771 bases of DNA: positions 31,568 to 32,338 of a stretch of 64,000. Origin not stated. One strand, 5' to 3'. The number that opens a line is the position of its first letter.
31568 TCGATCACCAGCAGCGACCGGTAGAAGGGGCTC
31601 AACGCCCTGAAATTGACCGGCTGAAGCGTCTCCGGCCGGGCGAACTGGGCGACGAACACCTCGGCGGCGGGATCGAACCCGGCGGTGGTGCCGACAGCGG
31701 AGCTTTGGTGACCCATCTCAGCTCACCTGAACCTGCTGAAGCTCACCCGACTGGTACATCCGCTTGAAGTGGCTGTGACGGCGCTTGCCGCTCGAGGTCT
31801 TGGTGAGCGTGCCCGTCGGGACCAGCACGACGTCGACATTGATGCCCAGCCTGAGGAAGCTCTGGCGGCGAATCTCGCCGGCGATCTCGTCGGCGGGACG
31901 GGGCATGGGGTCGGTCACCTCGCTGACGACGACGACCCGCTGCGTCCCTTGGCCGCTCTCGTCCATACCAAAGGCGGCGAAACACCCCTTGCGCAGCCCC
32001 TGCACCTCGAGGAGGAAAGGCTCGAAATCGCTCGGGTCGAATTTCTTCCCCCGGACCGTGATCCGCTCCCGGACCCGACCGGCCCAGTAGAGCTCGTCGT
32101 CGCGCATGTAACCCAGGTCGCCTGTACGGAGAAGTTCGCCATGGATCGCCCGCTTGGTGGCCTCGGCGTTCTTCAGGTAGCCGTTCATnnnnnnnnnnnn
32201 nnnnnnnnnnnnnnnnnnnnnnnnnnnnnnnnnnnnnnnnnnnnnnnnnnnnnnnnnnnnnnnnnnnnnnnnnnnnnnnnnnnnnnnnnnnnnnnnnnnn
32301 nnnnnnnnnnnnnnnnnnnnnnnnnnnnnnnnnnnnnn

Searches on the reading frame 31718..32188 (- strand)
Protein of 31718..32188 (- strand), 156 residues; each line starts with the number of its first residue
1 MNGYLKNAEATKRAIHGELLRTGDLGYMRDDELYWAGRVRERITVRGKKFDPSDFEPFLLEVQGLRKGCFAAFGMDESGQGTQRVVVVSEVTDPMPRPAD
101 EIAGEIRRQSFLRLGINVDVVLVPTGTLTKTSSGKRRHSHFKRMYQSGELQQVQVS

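Call 9: search_protein_families(library=pfam, max_evalue=0.1, proteins=[window:31718-32188:-])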
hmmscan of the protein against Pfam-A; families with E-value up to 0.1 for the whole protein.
window:31718-32188:- (156 aa): 0 families

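Call 10: search_protein_families(library=ncbifam, max_evalue=0.1, proteins=[window:31718-32188:-])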
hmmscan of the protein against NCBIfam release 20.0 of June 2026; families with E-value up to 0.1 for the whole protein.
window:31718-32188:- (156 aa): 60 families (the best 25 are shown)
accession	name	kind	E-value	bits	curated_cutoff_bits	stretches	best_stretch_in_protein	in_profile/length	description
NF006624.1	PRK09192.1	subfamily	7.4e-26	90.6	600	1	1-151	417-566/567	fatty acyl-AMP ligase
NF004282.0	PRK05691.1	subfamily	1.4e-19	67.8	4090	1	2-152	409-565/4334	non-ribosomal peptide synthase/polyketide synthase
NF004510.0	PRK05851.1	equivalog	1.9e-19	69.3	621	1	1-147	383-522/525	long-chain-fatty acid--ACP ligase MbtM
NF005850.0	PRK07768.1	subfamily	5.8e-19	67.7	572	1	4-144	400-542/545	long-chain-fatty-acid--CoA ligase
NF009124.0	PRK12476.1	subfamily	1.8e-17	62.8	922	1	8-151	466-610/612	fatty acyl-AMP ligase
NF004509.1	PRK05850.1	subfamily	1.5e-14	53.2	775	1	15-152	436-575/578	fatty-acid--AMP ligase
NF038339.3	FAAL_FadD32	equivalog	4.2e-14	51.6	975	1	10-151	452-614/625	long-chain-fatty-acid--AMP ligase FadD32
NF038337.1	FAAL_FadD21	exception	2.4e-11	42.9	1100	1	13-147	435-571/579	fatty-acid--AMP ligase FAAL21/FadD21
NF040633.1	FadD32_Coryne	exception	4.1e-11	41.9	875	1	5-145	471-612/614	FadD32-like long-chain-fatty-acid--AMP ligase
NF004837.0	PRK06187.1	subfamily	6.6e-10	37.8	476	1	1-153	383-530/531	long-chain-fatty-acid--CoA ligase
NF004511.1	PRK05852.1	equivalog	3.1e-09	36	650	1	2-94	366-459/505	FadD7 family fatty acid--CoA ligase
NF038338.1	FAAL_FadD28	exception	7e-09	34.6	1100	1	12-150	434-575/580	fatty-acid--AMP ligase FAAL28/FadD28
NF052580.1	Str24CoAsynCasG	equivalog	4.8e-08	31.8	750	1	1-92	410-502/548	steroid-24-oyl-CoA synthetase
NF038078.1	NRPS_MxcG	equivalog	2.3e-07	28.5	2300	1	20-150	841-965/1442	myxochelin non-ribosomal peptide synthetase MxcG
NF004814.0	PRK06164.1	equivalog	2.7e-07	29.6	677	1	1-88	388-475/540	acyl-CoA synthetase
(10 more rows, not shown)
